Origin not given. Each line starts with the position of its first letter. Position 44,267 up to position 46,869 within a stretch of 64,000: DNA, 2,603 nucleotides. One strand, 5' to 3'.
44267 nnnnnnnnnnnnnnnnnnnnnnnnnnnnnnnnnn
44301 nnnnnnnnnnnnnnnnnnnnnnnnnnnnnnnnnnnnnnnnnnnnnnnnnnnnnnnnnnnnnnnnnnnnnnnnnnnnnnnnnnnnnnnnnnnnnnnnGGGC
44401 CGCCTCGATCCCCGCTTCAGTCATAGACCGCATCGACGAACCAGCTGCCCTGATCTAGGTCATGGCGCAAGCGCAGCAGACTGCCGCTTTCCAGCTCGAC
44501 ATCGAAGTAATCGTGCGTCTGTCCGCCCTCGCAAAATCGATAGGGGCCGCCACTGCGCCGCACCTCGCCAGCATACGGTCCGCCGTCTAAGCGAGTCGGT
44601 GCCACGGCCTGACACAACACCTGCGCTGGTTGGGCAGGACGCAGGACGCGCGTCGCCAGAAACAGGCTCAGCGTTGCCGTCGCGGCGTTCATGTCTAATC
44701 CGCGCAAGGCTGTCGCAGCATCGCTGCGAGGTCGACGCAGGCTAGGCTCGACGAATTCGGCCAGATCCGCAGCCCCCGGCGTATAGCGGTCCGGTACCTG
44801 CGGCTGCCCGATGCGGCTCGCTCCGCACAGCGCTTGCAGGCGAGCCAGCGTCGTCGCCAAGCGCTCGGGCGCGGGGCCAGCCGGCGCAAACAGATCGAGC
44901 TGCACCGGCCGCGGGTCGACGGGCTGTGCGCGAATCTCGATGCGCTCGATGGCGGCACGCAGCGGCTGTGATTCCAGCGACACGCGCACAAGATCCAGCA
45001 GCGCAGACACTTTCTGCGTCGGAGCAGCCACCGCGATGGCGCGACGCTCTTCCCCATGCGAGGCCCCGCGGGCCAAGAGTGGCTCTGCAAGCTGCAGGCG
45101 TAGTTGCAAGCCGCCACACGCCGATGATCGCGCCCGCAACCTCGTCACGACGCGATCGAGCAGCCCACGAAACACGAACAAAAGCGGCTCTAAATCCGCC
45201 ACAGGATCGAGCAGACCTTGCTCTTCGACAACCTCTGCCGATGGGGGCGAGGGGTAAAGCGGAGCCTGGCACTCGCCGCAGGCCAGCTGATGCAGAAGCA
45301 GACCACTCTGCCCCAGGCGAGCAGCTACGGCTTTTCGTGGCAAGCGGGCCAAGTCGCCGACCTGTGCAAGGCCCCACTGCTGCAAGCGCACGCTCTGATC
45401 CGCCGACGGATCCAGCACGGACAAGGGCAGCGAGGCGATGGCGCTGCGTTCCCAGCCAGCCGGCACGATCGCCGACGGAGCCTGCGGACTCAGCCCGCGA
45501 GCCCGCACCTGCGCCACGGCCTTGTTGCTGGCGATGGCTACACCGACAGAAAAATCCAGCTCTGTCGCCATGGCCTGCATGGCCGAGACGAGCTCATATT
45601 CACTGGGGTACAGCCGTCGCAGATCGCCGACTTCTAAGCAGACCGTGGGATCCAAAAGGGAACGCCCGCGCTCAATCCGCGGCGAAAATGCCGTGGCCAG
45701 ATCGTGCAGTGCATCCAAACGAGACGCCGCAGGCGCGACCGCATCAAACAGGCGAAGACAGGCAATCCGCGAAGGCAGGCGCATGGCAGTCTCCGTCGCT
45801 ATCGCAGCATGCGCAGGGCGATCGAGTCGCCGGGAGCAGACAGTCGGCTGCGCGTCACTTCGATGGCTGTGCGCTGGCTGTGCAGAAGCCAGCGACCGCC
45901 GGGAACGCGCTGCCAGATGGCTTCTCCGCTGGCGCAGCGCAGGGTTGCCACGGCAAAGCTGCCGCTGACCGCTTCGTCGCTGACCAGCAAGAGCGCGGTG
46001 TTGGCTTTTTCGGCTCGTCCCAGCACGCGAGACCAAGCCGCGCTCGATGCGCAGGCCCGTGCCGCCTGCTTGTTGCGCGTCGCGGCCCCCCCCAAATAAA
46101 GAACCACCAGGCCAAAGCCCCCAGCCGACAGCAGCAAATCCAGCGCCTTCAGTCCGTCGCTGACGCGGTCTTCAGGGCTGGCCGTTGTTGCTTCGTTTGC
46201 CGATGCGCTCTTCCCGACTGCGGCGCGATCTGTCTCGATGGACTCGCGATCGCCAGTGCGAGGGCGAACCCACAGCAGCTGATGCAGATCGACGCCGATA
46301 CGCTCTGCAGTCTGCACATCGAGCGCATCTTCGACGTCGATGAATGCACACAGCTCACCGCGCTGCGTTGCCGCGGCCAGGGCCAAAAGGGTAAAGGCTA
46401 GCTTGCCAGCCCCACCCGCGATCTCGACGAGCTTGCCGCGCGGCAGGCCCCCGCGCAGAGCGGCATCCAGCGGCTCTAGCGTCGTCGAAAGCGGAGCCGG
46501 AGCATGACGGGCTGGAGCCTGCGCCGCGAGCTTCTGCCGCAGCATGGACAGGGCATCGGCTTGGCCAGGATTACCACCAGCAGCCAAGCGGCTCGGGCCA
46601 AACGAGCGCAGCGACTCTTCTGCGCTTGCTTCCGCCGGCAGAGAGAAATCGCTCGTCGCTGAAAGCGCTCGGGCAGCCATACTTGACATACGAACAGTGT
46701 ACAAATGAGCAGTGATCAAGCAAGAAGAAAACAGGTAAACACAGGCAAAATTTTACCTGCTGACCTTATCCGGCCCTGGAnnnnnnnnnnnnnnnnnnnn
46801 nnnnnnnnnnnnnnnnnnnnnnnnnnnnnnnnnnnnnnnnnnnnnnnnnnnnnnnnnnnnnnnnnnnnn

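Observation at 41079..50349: lexA-divergent five-gene cluster: two uncharacterised genes placed directly upstream of imuA-imuB-dnaE2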

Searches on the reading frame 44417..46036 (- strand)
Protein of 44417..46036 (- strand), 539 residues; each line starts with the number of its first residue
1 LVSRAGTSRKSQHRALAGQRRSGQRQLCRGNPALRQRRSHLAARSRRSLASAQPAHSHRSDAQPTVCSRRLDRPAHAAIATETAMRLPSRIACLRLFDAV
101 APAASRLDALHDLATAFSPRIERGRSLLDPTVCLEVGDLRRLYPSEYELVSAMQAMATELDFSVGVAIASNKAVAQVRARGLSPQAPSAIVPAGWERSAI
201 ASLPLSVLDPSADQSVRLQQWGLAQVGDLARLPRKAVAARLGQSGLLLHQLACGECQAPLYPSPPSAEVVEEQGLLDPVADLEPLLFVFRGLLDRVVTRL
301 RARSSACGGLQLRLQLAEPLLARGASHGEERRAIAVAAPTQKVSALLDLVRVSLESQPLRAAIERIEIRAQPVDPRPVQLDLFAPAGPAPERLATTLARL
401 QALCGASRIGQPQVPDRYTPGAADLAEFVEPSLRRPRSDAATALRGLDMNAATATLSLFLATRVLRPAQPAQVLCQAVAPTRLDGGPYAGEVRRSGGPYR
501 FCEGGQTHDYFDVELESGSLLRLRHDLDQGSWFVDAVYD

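Call 3: search_protein_families(library=pfam, proteins=[window:44417-46036:-], max_evalue=0.01)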
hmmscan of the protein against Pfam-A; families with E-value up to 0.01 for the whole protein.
window:44417-46036:- (539 aa): 1 family
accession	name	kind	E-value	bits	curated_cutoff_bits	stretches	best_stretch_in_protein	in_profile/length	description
PF11799.13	IMS_C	-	0.00096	20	20.7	1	272-382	7-109/109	impB/mucB/samB family C-terminal domain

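Call 4: search_protein_families(library=ncbifam, proteins=[window:44417-46036:-], max_evalue=0.01)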
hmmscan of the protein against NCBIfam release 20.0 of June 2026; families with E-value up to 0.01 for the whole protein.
window:44417-46036:- (539 aa): 6 families
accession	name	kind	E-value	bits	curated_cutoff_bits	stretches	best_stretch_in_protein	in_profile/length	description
NF002751.0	PRK02794.1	equivalog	2.4e-09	36.6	371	1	148-318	157-327/425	DNA polymerase IV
NF002882.0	PRK03348.1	equivalog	6e-09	35.2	389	1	156-316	136-295/461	DNA polymerase IV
NF003015.0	PRK03858.1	subfamily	2.7e-07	30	367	1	133-319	106-294/399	DNA polymerase IV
NF002848.0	PRK03103.1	subfamily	1.2e-06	27.3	381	1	134-385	110-363/410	DNA polymerase IV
NF002677.0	PRK02406.1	equivalog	3.5e-05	23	256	1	155-305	133-283/357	DNA polymerase IV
NF002492.0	PRK01810.1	equivalog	0.0007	18.4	399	1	154-315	136-299/412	DNA polymerase IV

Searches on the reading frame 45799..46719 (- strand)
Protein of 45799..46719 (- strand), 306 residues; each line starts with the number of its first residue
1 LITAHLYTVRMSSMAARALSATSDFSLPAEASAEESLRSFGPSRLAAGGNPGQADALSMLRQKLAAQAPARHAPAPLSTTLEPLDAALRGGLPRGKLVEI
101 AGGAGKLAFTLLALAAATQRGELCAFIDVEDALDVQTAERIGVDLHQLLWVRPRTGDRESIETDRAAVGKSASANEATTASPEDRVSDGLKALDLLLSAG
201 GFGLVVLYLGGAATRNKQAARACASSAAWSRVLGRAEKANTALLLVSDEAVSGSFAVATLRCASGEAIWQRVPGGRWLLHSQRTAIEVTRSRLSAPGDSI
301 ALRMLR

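Call 3: search_protein_families(library=pfam, proteins=[window:45799-46719:-], max_evalue=0.01)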
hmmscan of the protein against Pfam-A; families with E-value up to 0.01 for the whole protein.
window:45799-46719:- (306 aa): 2 families
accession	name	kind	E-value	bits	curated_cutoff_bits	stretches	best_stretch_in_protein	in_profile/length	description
PF00154.27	RecA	-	1.5e-15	57.8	27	1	79-158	35-117/262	recA bacterial DNA recombination protein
PF06745.19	ATPase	-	0.00034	20.5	26.6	1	78-148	2-77/231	KaiC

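Call 4: search_protein_families(library=ncbifam, proteins=[window:45799-46719:-], max_evalue=0.01)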
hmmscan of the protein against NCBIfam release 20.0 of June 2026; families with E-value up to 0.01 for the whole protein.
window:45799-46719:- (306 aa): 6 families
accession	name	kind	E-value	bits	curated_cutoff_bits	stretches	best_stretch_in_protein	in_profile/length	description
TIGR02012.1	tigrfam_recA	equivalog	2.4e-15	56.7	325.3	1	81-158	40-120/321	recombinase RecA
NF007072.0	PRK09519.1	equivalog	9.4e-12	44.1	1024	1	79-158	43-125/790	intein-containing recombinase RecA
NF033429.2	ImuA_translesion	equivalog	2.1e-10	40.8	150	1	69-155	8-98/181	translesion DNA synthesis-associated protein ImuA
TIGR03881.1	KaiC_arch_4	hypoth_equivalog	1.7e-05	24.6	247.8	1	77-149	3-79/231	KaiC domain-containing protein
NF006799.0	PRK09302.1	equivalog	0.00053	18.7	408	0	77-147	255-329/515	circadian clock protein KaiC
TIGR03880.1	KaiC_arch_3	hypoth_equivalog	0.00093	18.8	249.45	1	82-147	3-72/224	KaiC domain-containing protein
